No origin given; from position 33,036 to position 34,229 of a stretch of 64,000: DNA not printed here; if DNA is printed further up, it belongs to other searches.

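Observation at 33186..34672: Orphan DPPY-motif methyltransferase with a histone-H1-like basic tail, followed immediately by a Nudix hydrolase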

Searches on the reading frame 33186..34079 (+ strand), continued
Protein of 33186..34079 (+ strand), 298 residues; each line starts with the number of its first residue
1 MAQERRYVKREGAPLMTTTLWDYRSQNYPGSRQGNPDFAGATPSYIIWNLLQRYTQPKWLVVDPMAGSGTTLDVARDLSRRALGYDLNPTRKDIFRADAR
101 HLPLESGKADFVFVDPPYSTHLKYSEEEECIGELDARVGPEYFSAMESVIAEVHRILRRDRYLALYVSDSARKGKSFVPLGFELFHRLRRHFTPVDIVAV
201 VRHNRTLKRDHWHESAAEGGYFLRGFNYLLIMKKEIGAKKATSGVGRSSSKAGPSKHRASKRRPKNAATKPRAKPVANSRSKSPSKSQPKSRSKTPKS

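Call 13: find_encoding_contigs(protein=P0034, flank=6000, max_places=1)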
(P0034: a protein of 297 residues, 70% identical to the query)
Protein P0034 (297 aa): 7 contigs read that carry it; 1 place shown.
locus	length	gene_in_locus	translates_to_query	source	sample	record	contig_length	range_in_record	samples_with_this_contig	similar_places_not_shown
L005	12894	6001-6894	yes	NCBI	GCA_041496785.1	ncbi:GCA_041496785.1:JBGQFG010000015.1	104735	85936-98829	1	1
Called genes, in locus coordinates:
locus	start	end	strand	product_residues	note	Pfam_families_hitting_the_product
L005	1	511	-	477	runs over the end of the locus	PF07690:MFS_1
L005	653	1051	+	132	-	PF00903:Glyoxalase, PF18029:Glyoxalase_6 (weak)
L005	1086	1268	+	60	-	-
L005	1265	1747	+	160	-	-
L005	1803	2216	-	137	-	PF01042:Ribonuc_L-PSP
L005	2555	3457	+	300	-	PF01636:APH, PF02958:EcKL (weak)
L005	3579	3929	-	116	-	-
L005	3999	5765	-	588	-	PF01425:Amidase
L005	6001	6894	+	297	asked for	PF01555:N6_N4_Mtase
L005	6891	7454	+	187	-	PF00293:NUDIX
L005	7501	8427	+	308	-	PF13349:DUF4097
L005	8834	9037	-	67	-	-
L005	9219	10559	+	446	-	PF13860:FlgD_ig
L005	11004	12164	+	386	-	-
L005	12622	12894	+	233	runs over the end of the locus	-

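Call 14: find_encoding_contigs(protein=P0075, flank=6000, max_places=1)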
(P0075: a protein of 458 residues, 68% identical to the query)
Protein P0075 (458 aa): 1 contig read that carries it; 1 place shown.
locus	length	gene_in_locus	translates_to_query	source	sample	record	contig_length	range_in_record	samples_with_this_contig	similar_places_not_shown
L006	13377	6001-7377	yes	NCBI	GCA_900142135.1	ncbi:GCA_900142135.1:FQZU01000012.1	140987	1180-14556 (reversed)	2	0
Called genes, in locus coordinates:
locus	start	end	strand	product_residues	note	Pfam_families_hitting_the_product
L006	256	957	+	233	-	-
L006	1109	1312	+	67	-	PF12797:Fer4_2 (faint), PF12837:Fer4_6 (faint), PF13237:Fer4_10 (faint), PF14697:Fer4_21 (faint), PF25160:LdpA_Fe-S-bd (faint), PF00037:Fer4 (weak), PF12838:Fer4_7, PF13187:Fer4_9 (weak), +1 more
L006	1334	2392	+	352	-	PF01855:POR_N, PF02780:Transketolase_C (weak), PF17147:PFOR_II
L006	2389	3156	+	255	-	PF02775:TPP_enzyme_C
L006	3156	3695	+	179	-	PF01558:POR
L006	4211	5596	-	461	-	PF14312:FG-GAP_2, PF00404:Dockerin_1 (weak)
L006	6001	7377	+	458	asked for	PF01555:N6_N4_Mtase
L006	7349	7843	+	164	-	PF11322:DUF3124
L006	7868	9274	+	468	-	PF12832:MFS_1_like (weak), PF07690:MFS_1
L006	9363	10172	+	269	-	PF13183:Fer4_8 (faint), PF00037:Fer4 (weak), PF13237:Fer4_10 (weak), PF12838:Fer4_7 (weak), PF13187:Fer4_9 (weak)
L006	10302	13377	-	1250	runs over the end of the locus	-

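Call 15: find_encoding_contigs(protein=P0114, flank=6000, max_places=1)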
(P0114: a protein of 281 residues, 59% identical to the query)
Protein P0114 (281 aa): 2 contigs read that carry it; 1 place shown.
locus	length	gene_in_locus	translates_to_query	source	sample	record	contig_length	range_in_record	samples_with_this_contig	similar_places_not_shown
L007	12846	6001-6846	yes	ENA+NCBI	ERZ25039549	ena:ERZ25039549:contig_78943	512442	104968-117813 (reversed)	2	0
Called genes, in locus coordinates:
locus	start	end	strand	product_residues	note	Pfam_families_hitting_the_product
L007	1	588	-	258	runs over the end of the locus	PF03781:FGE-sulfatase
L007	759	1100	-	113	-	PF02639:DUF188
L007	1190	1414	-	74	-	-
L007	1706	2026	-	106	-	-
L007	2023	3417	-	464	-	-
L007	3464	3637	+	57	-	-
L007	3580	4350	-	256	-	PF07796:DUF1638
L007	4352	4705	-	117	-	PF09685:MamF_MmsF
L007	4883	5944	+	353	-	PF01408:GFO_IDH_MocA, PF22725:GFO_IDH_MocA_C3, PF02894:GFO_IDH_MocA_C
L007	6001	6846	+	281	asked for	PF01555:N6_N4_Mtase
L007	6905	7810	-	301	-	PF00149:Metallophos, PF12850:Metallophos_2 (faint)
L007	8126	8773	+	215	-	PF07238:PilZ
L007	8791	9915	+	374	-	PF00291:PALP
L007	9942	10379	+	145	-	PF20136:DUF6526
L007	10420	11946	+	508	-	PF01663:Phosphodiest, PF00884:Sulfatase (weak)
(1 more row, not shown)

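Call 20: search_solved_structures(query=A1, max_evalue=1, show_alignments=2)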
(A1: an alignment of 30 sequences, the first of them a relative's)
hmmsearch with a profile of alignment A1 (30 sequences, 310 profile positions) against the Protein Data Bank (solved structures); distinct sequences matched with E-value up to 1: 12.
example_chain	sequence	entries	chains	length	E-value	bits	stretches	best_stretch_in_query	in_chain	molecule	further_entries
8s9n_A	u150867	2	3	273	9.1e-09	38.3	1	54-95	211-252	DNA cytosine-N4 methyltransferase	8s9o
8s9m_A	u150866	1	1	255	9.3e-09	38.2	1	54-95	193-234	DNA cytosine-N4 methyltransferase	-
2zie_A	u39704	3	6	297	1.4e-08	37.6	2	55-95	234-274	Putative modification methylase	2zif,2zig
1g60_A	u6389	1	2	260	4.1e-07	32.8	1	18-88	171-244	Adenine-specific Methyltransferase MboIIA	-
6pbd_A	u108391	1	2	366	0.00016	24.3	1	30-85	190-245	Modification methylase CcrMI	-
5hek_A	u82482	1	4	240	0.0016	21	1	51-85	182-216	Adenine specific DNA methyltransferase (DpnA)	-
5hfj_A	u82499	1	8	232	0.0017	20.9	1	51-85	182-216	Adenine specific DNA methyltransferase (DpnA)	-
8urk_A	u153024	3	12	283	0.014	17.9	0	59-89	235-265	Methyltransferase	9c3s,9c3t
9c3u_A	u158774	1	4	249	0.019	17.5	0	59-89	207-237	Methyltransferase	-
1ve3_A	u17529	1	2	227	0.054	16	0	70-114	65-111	hypothetical protein PH0226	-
1eg2_A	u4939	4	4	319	0.17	14.3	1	41-94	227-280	MODIFICATION METHYLASE RSRI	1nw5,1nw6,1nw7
1nw8_A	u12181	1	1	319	0.25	13.8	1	41-94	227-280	MODIFICATION METHYLASE RSRI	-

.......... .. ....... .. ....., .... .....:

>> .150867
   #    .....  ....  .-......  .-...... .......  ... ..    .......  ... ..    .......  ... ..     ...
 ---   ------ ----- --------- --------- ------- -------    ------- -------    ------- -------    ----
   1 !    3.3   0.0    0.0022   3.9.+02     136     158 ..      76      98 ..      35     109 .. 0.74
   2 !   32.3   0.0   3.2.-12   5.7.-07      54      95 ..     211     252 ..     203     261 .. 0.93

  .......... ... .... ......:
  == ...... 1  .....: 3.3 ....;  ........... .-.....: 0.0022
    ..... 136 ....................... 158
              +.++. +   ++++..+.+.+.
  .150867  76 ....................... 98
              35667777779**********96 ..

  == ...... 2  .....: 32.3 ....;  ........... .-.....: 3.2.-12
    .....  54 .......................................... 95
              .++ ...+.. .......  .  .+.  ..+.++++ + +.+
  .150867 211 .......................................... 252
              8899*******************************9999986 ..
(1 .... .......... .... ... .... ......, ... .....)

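Call 26: find_related_loci(query=A1, collection=genome_contigs, flank=6000)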
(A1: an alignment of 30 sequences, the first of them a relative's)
Query A1 (298 aa) in genome_contigs; peptide patterns used: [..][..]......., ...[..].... (x = any residue, [..] = any of these).
599 stretches matched a pattern (row limit reached: there are more); 465 encode a relative of the query (tblastn E <= 1e-3); the best 80 are kept; 80 distinct loci.
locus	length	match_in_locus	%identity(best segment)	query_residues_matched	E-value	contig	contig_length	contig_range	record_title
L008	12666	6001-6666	72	21-239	2e-108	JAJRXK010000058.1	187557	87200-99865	MAG: Candidatus Krumholzibacteriota bacterium isolate Dive96_bin3.147 k141_2659353, whole genome shotgun sequence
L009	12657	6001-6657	72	15-234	6e-107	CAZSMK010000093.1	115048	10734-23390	MAG TPA_asm: uncultured Candidatus Sumerlaeota bacterium isolate SRP067234_co1_16 genome assembly, contig: k99_1036432,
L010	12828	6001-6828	60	15-295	3e-105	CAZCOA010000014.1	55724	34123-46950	MAG TPA_asm: uncultured Anaerolineaceae bacterium isolate SRP167436_co1_13 genome assembly, contig: NODE_673_length_5572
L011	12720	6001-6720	66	15-253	3e-103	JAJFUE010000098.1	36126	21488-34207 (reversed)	MAG: bacterium isolate bin.378 k141_3080419, whole genome shotgun sequence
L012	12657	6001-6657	72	15-234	5e-103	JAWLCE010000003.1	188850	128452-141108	MAG: Sumerlaeia bacterium isolate 15dZY3.bin.32 NODE_157_length_188850_cov_6.302383, whole genome shotgun sequence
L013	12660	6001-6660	68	15-235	1e-102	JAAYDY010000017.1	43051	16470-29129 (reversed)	MAG: Phycisphaerae bacterium isolate AS06rmzACSIP_597 99890_AS06, whole genome shotgun sequence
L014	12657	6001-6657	67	15-234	7e-102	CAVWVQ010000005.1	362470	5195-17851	MAG: uncultured Phycisphaerales bacterium isolate MFD09671.bin.2.105 genome assembly, contig: contig_14771, whole genome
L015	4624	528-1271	62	15-263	5e-102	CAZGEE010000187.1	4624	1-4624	MAG TPA_asm: uncultured Anaerolineales bacterium isolate SRP141376_co1_266 genome assembly, contig: NODE_29535_length_46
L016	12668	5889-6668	57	15-296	1e-101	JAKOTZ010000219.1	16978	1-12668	MAG: Candidatus Hydrogenedentota bacterium isolate CAAI_maxbin.090 k201_138378, whole genome shotgun sequence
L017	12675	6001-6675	68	15-240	2e-101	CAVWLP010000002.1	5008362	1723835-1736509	MAG: uncultured Phycisphaerales bacterium isolate MFD04434.bin.2.6 genome assembly, contig: contig_5192, whole genome sh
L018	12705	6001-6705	63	9-249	7e-101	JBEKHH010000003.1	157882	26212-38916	MAG: Tepidisphaeraceae bacterium isolate SPRUCE 272 SPRUCE_272_3, whole genome shotgun sequence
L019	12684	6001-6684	66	15-243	7e-101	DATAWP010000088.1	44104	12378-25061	MAG TPA_asm: Tepidisphaeraceae bacterium isolate SMAG_U5628 k141_308922, whole genome shotgun sequence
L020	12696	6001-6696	68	7-240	7e-101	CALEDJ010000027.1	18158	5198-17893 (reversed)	MAG: uncultured bacterium isolate N1_Bin_MAXBIN__043_1 genome assembly, contig: c_000001559742, whole genome shotgun seq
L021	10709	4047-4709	66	15-236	1e-100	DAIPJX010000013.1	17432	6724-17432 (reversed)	MAG TPA_asm: Planctomycetota bacterium isolate CTOTU14812 NODE_541_length_17432_cov_8.671175, whole genome shotgun seque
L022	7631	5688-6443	62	15-263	2e-100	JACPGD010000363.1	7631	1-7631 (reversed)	MAG: Candidatus Hydrogenedentota bacterium isolate NC_groundwater_378_Ag_B-0.1um_61_12 GD18-4_B1_scaffold_1036782, whole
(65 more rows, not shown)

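Call 36: predict_structure(alignment_id=A1)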
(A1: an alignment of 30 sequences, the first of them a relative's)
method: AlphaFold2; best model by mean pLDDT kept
length: 298 residues; sequences in the alignment: 30
mean_pLDDT: 63.9   pTM: 0.61
mean pLDDT of the five models: 63.9, 63.6, 62.7, 61.9, 59.1
residues with pLDDT >= 90: 58; 70-90: 64; 50-70: 64; < 50: 112
segments of 3 or more residues with pLDDT < 50: 1-40, 87-102, 118-129, 243-253, 256-259, 261-270, 272-275, 277-282, 286-291
pLDDT, mean of each block of 10 residues (from residue 1): 31 33 37 43 76 95 76 87 61 34 74 69 42 72 85 92 88 69 92 90 62 60 75 82 49 48 45 47 48 51
secondary structure, 60 per line:
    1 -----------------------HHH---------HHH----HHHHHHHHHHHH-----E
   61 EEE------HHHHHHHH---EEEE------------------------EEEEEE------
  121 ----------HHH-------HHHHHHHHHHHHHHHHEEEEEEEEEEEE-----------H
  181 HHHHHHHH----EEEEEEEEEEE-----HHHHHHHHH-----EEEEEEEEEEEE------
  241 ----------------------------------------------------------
elements in order: H43-54 E60-63 H70-77 E81-84 E109-114 H141-156 E157-168 H180-188 E193-203 H209-217 E223-234

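Call 41: search_protein_families(library=padloc, proteins=[window:33186-34079:+], max_evalue=0.01)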
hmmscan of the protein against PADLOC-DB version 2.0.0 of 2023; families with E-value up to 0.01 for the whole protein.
window:33186-34079:+ (298 aa): 50 families (the best 25 are shown)
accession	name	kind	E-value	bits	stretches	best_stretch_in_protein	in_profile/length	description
PDLC03351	MTase_II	-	1.3e-20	71.9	2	109-234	221-347/348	Type II methyltransferase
PDLC03376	MTase_II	-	8e-18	63.1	2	94-234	111-249/249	Type II methyltransferase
PDLC03353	MTase_II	-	8e-18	62.9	2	4-94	159-245/260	Type II methyltransferase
PDLC03387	MTase_II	-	2.8e-13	47.7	2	42-89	218-265/289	Type II methyltransferase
PDLC03350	MTase_II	-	7.4e-10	36.7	1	16-94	217-290/312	Type II methyltransferase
PDLC03228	MTase_II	-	4.4e-09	34.5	1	34-91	140-197/227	Type II methyltransferase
PDLC03299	MTase_II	-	4.4e-09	34.2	2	43-89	201-247/296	Type II methyltransferase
PDLC03371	MTase_II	-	1.2e-08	32.8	1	18-90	173-243/260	Type II methyltransferase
PDLC03339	MTase_II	-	1.2e-08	32.1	1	42-90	214-262/399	Type II methyltransferase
PDLC03239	MTase_II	-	2.7e-08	31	1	39-104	72-139/442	Type II methyltransferase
PDLC04134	mad2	-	2.8e-08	31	1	61-200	295-425/492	mads_2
PDLC03354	MTase_II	-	5.2e-08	30.3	1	19-86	309-369/425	Type II methyltransferase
PDLC03246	MTase_II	-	1.8e-07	28.6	1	102-169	127-184/376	Type II methyltransferase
PDLC03265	MTase_II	-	2.8e-07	28.3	1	18-95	252-324/333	Type II methyltransferase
PDLC03380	MTase_II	-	6.1e-07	27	1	46-113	45-110/393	Type II methyltransferase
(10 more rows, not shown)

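Call 45: search_protein_families(library=pfam, alignment_id=A2, max_evalue=0.00001)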
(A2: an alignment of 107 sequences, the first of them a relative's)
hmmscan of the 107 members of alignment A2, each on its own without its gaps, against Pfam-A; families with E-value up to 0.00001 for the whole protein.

A. member 1, L001:8133-9830:- (566 aa): 1 family
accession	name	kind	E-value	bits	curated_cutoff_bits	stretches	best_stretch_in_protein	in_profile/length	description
PF01425.27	Amidase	-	4.9e-77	260.3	27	1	152-505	1-379/445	Amidase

B. families by the number of members that match (of 107 scanned): 101 families (the first 25 are shown)
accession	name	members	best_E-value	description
PF01791.15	DeoC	4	6.9e-35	DeoC/LacD family aldolase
PF01408.29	GFO_IDH_MocA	3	3.4e-28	Oxidoreductase family, NAD-binding Rossmann fold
PF00293.34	NUDIX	3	1.7e-17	NUDIX domain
PF07394.17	DUF1501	2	2.8e-160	Protein of unknown function (DUF1501)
PF00069.31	Pkinase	2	1.6e-40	Protein kinase domain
PF01509.24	TruB_N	2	1.1e-34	TruB family pseudouridylate synthase (N terminal domain)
PF00015.26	MCPsignal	2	8.3e-33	Methyl-accepting chemotaxis protein (MCP) signalling domain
PF07714.23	PK_Tyr_Ser-Thr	2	6.1e-29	Protein tyrosine and serine/threonine kinase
PF00648.27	Peptidase_C2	2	3.1e-27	Calpain family cysteine protease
PF02894.22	GFO_IDH_MocA_C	2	3.4e-25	Oxidoreductase family, C-terminal alpha/beta domain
PF01694.28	Rhomboid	2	7e-22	Rhomboid domain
PF22725.1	GFO_IDH_MocA_C3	2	3.7e-21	GFO/IDH/MocA C-terminal domain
PF01368.27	DHH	2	9.9e-17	DHH family, N-terminal domain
PF02272.25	DHHA1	2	4.8e-11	DHHA1 domain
PF00149.33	Metallophos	2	1.5e-10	Calcineurin-like phosphoesterase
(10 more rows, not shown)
